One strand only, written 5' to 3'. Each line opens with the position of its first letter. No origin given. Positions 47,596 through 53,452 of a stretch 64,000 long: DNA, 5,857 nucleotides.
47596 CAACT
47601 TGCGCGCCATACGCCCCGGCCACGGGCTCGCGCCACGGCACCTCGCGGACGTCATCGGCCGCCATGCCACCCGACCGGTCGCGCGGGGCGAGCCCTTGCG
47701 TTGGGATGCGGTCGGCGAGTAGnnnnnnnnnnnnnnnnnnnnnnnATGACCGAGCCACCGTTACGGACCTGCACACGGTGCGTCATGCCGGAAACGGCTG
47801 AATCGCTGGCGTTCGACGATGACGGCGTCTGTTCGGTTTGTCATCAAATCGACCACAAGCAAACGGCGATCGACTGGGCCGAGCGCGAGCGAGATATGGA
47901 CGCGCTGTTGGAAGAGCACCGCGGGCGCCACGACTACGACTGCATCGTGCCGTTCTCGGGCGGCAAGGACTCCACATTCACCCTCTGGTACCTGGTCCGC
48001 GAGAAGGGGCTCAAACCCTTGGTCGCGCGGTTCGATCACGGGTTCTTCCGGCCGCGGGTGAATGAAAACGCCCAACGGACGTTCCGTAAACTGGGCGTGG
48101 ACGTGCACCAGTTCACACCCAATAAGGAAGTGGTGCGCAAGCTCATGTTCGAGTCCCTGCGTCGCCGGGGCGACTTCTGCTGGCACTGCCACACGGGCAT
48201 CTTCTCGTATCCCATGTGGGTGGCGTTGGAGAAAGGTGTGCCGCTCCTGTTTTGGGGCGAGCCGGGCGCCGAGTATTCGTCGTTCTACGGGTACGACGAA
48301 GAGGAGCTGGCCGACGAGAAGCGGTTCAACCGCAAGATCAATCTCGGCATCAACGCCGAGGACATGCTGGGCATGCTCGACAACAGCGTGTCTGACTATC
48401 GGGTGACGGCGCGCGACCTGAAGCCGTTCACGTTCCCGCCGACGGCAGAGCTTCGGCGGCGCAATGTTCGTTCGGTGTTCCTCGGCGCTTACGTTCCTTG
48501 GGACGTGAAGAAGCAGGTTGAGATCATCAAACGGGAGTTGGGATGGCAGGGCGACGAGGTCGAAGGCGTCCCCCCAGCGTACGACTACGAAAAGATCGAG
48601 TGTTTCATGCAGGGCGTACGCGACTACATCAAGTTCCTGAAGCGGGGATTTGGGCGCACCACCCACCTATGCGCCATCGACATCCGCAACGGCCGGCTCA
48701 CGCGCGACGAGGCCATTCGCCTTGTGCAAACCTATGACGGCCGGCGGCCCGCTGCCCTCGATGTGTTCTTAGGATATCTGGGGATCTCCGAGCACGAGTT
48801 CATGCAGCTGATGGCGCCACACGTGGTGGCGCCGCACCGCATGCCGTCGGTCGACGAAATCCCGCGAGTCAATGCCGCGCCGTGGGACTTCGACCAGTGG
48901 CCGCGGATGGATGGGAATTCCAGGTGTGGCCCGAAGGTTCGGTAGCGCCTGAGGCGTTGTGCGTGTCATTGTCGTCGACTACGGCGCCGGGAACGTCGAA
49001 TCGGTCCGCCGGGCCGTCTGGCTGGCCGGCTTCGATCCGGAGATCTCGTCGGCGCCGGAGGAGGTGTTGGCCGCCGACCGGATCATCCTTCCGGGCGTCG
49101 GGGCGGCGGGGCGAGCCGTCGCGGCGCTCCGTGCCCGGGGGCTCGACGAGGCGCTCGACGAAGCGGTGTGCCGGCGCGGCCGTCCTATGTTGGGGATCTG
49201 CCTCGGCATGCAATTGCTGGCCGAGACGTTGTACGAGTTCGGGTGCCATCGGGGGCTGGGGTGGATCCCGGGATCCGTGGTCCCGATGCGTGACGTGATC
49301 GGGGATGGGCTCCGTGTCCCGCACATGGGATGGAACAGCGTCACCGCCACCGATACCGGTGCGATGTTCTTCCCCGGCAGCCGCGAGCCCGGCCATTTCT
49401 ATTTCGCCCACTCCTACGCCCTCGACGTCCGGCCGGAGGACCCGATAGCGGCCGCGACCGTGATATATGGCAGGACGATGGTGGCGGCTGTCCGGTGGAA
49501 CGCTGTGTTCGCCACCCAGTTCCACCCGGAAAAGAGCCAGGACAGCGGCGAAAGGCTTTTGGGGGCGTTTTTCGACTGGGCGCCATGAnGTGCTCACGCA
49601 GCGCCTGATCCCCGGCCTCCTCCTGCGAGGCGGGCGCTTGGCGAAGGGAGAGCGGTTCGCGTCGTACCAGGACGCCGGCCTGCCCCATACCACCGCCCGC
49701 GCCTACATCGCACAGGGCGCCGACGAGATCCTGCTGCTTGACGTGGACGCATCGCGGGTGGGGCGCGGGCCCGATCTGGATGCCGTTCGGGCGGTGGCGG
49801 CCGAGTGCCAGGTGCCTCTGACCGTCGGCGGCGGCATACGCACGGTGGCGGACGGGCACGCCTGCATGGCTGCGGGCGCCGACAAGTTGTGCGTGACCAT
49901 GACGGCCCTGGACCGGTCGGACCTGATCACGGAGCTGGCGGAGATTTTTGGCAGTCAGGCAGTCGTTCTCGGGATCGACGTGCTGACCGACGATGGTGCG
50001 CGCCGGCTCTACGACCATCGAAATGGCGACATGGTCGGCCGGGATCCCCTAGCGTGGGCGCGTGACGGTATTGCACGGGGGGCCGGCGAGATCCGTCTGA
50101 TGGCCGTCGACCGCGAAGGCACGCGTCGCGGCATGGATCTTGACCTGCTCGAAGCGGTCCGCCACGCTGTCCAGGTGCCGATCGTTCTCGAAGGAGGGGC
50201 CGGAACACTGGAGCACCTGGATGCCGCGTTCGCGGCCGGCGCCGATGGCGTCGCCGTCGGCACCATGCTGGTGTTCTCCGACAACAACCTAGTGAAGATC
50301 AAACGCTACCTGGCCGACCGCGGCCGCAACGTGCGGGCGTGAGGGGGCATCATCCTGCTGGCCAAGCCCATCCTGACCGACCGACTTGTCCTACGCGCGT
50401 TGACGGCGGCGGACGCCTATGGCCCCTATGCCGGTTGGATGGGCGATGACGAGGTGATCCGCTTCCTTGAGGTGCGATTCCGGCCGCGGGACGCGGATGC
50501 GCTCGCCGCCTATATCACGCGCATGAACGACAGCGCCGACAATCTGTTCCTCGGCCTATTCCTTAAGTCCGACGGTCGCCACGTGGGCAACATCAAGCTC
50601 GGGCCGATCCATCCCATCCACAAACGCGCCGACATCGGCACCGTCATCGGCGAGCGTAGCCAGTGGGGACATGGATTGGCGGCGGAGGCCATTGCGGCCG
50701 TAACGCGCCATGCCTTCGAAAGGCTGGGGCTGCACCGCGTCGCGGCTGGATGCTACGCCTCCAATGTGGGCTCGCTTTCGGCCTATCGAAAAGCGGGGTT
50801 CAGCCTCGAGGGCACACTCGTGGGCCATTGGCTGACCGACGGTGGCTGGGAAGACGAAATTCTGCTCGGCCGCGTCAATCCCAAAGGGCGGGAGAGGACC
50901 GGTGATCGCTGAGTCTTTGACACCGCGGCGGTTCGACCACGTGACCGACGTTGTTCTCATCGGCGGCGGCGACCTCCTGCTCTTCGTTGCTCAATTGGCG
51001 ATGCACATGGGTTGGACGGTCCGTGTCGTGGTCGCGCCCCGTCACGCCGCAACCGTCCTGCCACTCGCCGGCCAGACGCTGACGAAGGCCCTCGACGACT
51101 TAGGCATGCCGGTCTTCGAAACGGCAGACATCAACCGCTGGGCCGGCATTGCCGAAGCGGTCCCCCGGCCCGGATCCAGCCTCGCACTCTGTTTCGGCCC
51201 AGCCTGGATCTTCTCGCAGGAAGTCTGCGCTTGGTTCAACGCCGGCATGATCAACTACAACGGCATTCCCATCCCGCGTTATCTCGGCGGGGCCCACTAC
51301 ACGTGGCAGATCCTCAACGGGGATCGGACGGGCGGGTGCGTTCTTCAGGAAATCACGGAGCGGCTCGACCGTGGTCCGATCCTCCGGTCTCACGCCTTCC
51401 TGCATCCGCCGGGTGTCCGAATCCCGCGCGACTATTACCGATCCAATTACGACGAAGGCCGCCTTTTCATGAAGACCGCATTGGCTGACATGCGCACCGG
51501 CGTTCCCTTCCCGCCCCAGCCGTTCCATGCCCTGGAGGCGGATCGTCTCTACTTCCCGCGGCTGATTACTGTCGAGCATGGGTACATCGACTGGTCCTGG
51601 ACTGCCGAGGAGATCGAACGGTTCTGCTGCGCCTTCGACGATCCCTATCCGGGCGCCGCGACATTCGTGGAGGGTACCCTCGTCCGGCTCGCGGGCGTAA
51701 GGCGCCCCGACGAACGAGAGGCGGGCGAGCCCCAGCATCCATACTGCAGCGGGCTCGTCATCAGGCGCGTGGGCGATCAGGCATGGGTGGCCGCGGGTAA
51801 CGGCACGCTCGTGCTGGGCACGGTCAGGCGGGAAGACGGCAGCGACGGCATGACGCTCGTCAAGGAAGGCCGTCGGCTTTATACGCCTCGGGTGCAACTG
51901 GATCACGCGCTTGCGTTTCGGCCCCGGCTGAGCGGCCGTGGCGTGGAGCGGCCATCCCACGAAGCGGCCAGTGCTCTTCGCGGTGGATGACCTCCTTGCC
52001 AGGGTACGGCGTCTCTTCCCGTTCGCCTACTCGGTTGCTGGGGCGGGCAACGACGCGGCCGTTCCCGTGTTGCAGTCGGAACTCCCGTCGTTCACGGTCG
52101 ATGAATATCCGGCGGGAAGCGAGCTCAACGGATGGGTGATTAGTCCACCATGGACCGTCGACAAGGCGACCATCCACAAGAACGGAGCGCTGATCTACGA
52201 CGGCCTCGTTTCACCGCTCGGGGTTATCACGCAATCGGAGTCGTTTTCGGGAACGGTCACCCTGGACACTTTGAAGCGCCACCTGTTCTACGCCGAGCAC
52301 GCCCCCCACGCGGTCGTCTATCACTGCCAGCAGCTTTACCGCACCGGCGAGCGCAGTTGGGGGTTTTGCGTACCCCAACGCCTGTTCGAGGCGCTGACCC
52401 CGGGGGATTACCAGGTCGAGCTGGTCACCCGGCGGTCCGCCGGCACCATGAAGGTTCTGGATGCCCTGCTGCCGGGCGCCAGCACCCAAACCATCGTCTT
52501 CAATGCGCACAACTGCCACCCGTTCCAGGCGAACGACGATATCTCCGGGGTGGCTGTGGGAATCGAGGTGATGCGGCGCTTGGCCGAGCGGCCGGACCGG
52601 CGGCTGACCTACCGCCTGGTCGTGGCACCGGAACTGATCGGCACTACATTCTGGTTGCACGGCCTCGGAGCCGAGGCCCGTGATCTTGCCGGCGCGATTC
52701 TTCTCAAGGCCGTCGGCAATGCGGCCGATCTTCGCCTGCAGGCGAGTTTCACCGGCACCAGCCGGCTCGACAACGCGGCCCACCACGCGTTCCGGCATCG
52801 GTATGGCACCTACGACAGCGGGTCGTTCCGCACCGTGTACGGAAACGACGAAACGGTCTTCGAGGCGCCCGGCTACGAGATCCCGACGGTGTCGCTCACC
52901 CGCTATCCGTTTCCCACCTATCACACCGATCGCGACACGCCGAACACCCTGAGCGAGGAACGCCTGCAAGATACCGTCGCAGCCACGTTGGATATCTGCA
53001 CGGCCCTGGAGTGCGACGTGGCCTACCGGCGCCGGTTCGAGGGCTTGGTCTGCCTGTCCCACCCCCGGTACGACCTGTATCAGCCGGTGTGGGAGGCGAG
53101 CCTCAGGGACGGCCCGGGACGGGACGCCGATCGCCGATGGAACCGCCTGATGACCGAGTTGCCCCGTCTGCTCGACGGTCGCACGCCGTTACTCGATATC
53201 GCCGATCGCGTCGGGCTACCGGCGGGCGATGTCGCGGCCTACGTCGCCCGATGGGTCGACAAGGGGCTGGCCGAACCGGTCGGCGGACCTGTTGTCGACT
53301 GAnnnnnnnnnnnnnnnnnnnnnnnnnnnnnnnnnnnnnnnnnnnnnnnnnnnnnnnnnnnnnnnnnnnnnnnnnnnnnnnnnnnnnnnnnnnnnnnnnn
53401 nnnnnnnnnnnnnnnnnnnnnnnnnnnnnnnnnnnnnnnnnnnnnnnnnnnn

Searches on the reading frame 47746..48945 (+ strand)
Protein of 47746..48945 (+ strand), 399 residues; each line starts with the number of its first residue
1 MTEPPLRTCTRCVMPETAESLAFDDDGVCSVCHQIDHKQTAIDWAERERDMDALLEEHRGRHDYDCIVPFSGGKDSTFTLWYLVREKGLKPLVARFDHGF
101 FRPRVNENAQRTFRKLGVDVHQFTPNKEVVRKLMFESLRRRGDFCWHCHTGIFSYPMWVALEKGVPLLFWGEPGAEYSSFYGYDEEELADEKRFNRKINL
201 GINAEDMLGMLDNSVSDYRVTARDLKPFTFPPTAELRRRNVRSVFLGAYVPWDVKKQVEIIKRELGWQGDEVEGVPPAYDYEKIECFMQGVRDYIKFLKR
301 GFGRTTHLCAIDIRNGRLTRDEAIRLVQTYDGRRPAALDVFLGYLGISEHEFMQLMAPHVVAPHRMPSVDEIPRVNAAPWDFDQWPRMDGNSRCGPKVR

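Call 4: search_protein_families(library=pfam, proteins=[window:47746-48945:+])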
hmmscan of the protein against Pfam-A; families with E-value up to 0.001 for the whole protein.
window:47746-48945:+ (399 aa): 0 families

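Call 5: search_protein_families(library=ncbifam, proteins=[window:47746-48945:+])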
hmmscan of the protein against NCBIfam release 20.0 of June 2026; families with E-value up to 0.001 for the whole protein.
window:47746-48945:+ (399 aa): 2 families
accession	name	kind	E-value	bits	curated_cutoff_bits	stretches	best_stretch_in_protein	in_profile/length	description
TIGR03573.1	WbuX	subfamily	1.3e-103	347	203.2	1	7-356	2-343/344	N-acetyl sugar amidotransferase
NF006351.0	PRK08576.1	equivalog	0.00033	19.4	290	1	51-120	225-290/436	hypothetical protein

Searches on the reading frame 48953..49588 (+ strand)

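Call 12: search_protein_families(library=pfam, proteins=[window:48953-49588:+])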
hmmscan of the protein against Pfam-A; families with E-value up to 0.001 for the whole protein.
window:48953-49588:+ (211 aa): 3 families
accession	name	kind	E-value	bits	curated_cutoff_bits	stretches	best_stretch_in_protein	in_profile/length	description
PF00117.34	GATase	-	3.6e-19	69.6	22.8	1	7-202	2-182/190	Glutamine amidotransferase class-I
PF07685.20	GATase_3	-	6.3e-08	32.9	27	1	35-109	33-115/196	CobB/CobQ-like glutamine amidotransferase domain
PF01174.25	SNO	-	1.9e-05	25.1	27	0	14-93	7-85/188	SNO glutamine amidotransferase family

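Call 86: search_protein_families(library=ncbifam, proteins=[window:48959-49588:+])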
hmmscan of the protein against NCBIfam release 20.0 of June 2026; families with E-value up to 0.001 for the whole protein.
window:48959-49588:+ (209 aa): 12 families
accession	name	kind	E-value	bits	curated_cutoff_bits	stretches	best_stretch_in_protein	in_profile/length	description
TIGR01855.1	IMP_synth_hisH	equivalog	1.7e-54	184.7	105.4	1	3-206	1-197/198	imidazole glycerol phosphate synthase subunit HisH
NF010608.0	PRK14004.1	equivalog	2.8e-33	115.4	216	1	3-205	2-207/210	imidazole glycerol phosphate synthase subunit HisH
NF001989.1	PRK00784.1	equivalog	6.8e-09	34.9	273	1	30-93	278-340/480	cobyric acid synthase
TIGR00888.1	guaA_Nterm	equivalog_domain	1.5e-07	31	172.15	1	3-91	1-87/188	glutamine-hydrolyzing GMP synthase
NF001975.0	PRK00758.1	equivalog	3.9e-07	29.8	198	1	1-91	2-85/185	GMP synthase subunit A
NF005072.0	PRK06490.1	equivalog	1.2e-06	27.7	339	0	72-91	90-109/251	glutamine amidotransferase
TIGR03800.1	PLP_synth_Pdx2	equivalog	1.4e-06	28.4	105.55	1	18-92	16-88/184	pyridoxal 5'-phosphate synthase glutaminase subunit PdxT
NF000848.1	PRK00074.1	equivalog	1.4e-06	27.2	400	0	3-91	1-87/512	glutamine-hydrolyzing GMP synthase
TIGR01737.1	FGAM_synth_I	equivalog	2.6e-05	23.7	177.8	1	2-90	2-94/228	phosphoribosylformylglycinamidine synthase I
NF006562.0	PRK09065.1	equivalog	4.5e-05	23.1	205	0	72-91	88-107/242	glutamine amidotransferase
NF005458.0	PRK07053.1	equivalog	5.2e-05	22.7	250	0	72-91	81-100/234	glutamine amidotransferase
TIGR01368.1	CPSaseIIsmall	equivalog_domain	0.00023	20.3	307.35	0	73-90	245-262/361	glutamine-hydrolyzing carbamoyl-phosphate synthase small subunit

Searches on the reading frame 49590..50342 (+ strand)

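Call 86: search_protein_families(library=ncbifam, proteins=[window:49590-50342:+])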
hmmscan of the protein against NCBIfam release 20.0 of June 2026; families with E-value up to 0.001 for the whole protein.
window:49590-50342:+ (250 aa): 24 families
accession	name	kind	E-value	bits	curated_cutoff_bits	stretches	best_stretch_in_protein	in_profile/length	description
TIGR03572.1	WbuZ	equivalog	3.5e-65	219.6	299.7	1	1-229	1-232/232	glycosyl amidation-associated protein WbuZ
TIGR00735.1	hisF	equivalog_domain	3.4e-62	210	294.55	1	1-249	1-254/254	imidazole glycerol phosphate synthase subunit HisF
NF038364.1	AglZ_HisF2_fam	equivalog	2.9e-60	203.7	310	1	3-232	2-233/248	AglZ/HisF2 family acetamidino modification protein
NF010112.0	PRK13585.1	equivalog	1.3e-31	110.1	243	1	17-229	19-226/241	1-(5-phosphoribosyl)-5-[(5-phosphoribosylamino)methylideneamino]imidazole-4-carboxamide isomerase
TIGR00007.1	TIGR00007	equivalog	2.3e-24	86.3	228.95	1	16-227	14-221/231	1-(5-phosphoribosyl)-5-[(5-phosphoribosylamino)methylideneamino]imidazole-4-carboxamide isomerase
TIGR01919.1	hisA-trpF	equivalog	3.5e-18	66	306.45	2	16-141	18-140/243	bifunctional 1-(5-phosphoribosyl)-5-((5-phosphoribosylamino)methylideneamino)imidazole-4-carboxamide isomerase/phosphoribosylanthranilate is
NF003198.0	PRK04169.1-2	subfamily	1.5e-11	43.9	247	2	64-113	187-235/249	geranylgeranylglyceryl/heptaprenylglyceryl phosphate synthase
TIGR00734.1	hisAF_rel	hypoth_equivalog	1.2e-09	38.4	179.85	1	170-226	159-215/221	HisA/HisF family protein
NF003156.0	PRK04128.1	equivalog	1.4e-08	34.9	285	1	26-131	26-127/231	1-(5-phosphoribosyl)-5-((5-phosphoribosylamino)methylideneamino)imidazole-4-carboxamide isomerase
TIGR02129.1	hisA_euk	equivalog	1.4e-08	34.7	229.3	1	165-235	173-245/255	phosphoribosylformimino-5-aminoimidazole carboxamide ribotide isomerase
NF002231.0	PRK01130.1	subfamily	1.9e-08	33.6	189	1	178-227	164-213/230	putative N-acetylmannosamine-6-phosphate 2-epimerase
NF010113.0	PRK13586.1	equivalog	2.9e-08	33.7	238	1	32-226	32-220/232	1-(5-phosphoribosyl)-5-((5-phosphoribosylamino)methylideneamino)imidazole-4-carboxamide isomerase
NF005574.0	PRK07259.1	equivalog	2e-07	30.2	269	0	187-241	229-283/304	dihydroorotate dehydrogenase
NF010114.0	PRK13587.1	equivalog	2.9e-07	30.4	305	1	45-135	47-136/234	1-(5-phosphoribosyl)-5-((5-phosphoribosylamino)methylideneamino)imidazole-4-carboxamide isomerase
NF005556.0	PRK07226.1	subfamily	6.1e-07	29.1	241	1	183-241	184-247/267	2-amino-3,7-dideoxy-D-threo-hept-6-ulosonate synthase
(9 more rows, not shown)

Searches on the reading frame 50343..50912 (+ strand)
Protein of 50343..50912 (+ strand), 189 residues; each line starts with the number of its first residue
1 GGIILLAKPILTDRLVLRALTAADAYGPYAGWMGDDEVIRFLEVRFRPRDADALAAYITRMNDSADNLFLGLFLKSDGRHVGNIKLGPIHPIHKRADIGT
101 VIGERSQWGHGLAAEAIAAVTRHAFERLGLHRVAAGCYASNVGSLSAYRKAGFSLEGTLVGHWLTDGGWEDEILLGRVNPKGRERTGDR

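Call 13: search_protein_families(library=pfam, proteins=[window:50343-50912:+])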
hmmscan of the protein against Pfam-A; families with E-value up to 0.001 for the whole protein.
window:50343-50912:+ (189 aa): 4 families
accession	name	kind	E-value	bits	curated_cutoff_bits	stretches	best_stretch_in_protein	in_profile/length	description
PF13302.13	Acetyltransf_3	-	1.4e-25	91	25.4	1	14-153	1-137/138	Acetyltransferase (GNAT) domain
PF00583.31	Acetyltransf_1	-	4.1e-11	43.6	20.7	1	61-153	28-116/116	Acetyltransferase (GNAT) family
PF13523.12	Acetyltransf_8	-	3.6e-06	27.1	27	1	95-158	77-142/145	Acetyltransferase (GNAT) domain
PF13420.13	Acetyltransf_4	-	0.00086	19.8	24.3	1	17-173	1-154/155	Acetyltransferase (GNAT) domain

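Call 86: search_protein_families(library=ncbifam, proteins=[window:50400-50912:+])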
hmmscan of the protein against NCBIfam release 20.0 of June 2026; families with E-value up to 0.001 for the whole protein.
window:50400-50912:+ (170 aa): 11 families
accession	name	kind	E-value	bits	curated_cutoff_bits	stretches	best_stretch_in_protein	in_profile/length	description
NF033151.0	AAC_6p_A10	exception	1.8e-09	37.9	400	1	80-156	98-174/178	AAC(6')-I family aminoglycoside 6'-N-acetyltransferase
NF011709.0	PRK15130.1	equivalog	2.1e-09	37.5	218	1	54-154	61-160/186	spermidine N1-acetyltransferase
NF000483.1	BlmB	exception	6e-09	35.7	625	1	81-159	96-174/301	bleomycin family antibiotic N-acetyltransferase BlmB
NF007539.0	PRK10151.1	equivalog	5.6e-08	32.6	184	1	57-159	74-175/179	50S ribosomal protein L7/L12-serine acetyltransferase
NF000225.3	AAC_6p_Strep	exception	7.1e-08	32.6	250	1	56-156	46-148/156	aminoglycoside 6'-N-acetyltransferase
TIGR03585.1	PseH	equivalog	1.1e-07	32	93.1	1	53-152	54-151/156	UDP-4-amino-4,6-dideoxy-N-acetyl-beta-L-altrosamine N-acetyltransferase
NF000485.1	TlmB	exception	3.2e-07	29.9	625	1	86-159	93-166/292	bleomycin family antibiotic N-acetyltransferase TlmB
NF008072.0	PRK10809.1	equivalog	5.9e-06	26.1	190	1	78-157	106-184/194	ribosomal protein S5-alanine N-acetyltransferase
NF000016.1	AAC_6p_Im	exception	9.8e-05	22.5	350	1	80-156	98-174/178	aminoglycoside N-acetyltransferase AAC(6')-Im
NF040503.1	resist_ArsN1a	equivalog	0.00011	22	170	1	85-157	85-156/159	arsinothricin resistance N-acetyltransferase ArsN1 family A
NF000431.1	AAC_6p_Ian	exception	0.00078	19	400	0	79-155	96-172/190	aminoglycoside N-acetyltransferase AAC(6')-Ian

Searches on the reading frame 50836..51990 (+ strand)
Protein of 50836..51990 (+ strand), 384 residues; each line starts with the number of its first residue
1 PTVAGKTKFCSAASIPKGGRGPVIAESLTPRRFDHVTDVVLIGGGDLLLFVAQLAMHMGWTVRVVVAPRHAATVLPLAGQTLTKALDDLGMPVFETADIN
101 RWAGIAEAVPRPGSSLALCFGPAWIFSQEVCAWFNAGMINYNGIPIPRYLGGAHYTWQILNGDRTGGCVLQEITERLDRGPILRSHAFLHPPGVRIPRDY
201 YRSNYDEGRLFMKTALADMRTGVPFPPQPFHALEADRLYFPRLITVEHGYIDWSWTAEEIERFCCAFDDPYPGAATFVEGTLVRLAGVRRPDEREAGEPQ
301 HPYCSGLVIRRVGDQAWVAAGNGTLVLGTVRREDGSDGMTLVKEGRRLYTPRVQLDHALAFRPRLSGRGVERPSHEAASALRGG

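Call 13: search_protein_families(library=pfam, proteins=[window:50836-51990:+])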
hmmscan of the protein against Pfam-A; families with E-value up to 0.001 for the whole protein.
window:50836-51990:+ (384 aa): 2 families
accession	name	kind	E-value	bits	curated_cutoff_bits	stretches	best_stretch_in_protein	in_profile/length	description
PF02911.23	Formyl_trans_C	-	1.4e-13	51.3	21.1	1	244-335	2-87/100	Formyl transferase, C-terminal domain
PF00551.24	Formyl_trans_N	-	2.5e-06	27.8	26.1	1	125-184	91-150/181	Formyl transferase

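Call 86: search_protein_families(library=ncbifam, proteins=[window:50842-51990:+])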
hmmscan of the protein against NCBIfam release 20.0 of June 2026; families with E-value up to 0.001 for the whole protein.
window:50842-51990:+ (382 aa): 3 families
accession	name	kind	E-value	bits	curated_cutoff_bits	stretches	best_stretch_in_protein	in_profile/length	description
NF005998.1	PRK08125.1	equivalog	8.8e-14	50.8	777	1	79-288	44-247/649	bifunctional UDP-4-amino-4-deoxy-L-arabinose formyltransferase/UDP-glucuronic acid oxidase ArnA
NF005414.0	PRK06988.1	equivalog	5.7e-12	45.2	316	1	79-321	46-277/311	formyltransferase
TIGR00460.1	fmt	equivalog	2.7e-11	43.1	201.5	1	112-184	82-152/315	methionyl-tRNA formyltransferase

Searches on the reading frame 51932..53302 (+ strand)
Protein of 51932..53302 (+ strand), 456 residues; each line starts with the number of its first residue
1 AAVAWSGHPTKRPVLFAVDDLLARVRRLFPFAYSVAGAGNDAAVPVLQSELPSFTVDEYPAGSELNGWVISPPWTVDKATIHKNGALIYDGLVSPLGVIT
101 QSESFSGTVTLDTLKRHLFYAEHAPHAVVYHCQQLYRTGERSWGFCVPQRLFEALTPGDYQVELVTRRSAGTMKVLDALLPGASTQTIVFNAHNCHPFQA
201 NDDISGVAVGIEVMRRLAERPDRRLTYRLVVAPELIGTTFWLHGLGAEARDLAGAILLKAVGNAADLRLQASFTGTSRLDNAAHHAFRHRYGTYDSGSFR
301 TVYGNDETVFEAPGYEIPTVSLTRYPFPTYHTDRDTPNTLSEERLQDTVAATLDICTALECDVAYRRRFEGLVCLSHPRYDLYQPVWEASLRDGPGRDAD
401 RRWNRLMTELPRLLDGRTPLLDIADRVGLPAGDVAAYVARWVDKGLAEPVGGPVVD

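Call 13: search_protein_families(library=pfam, proteins=[window:51932-53302:+])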
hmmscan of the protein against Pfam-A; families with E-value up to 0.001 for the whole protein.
window:51932-53302:+ (456 aa): 3 families
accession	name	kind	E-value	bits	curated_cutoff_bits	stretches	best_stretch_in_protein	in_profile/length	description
PF16254.10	DUF4910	-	3.9e-46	157.3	26.6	1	25-361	4-246/247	Domain of unknown function (DUF4910)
PF09940.16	DUF2172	-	3.5e-16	59.8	27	1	74-166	2-91/92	Domain of unknown function (DUF2172)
PF04389.22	Peptidase_M28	-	5.7e-09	36.4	21.3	1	180-352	6-189/193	Peptidase family M28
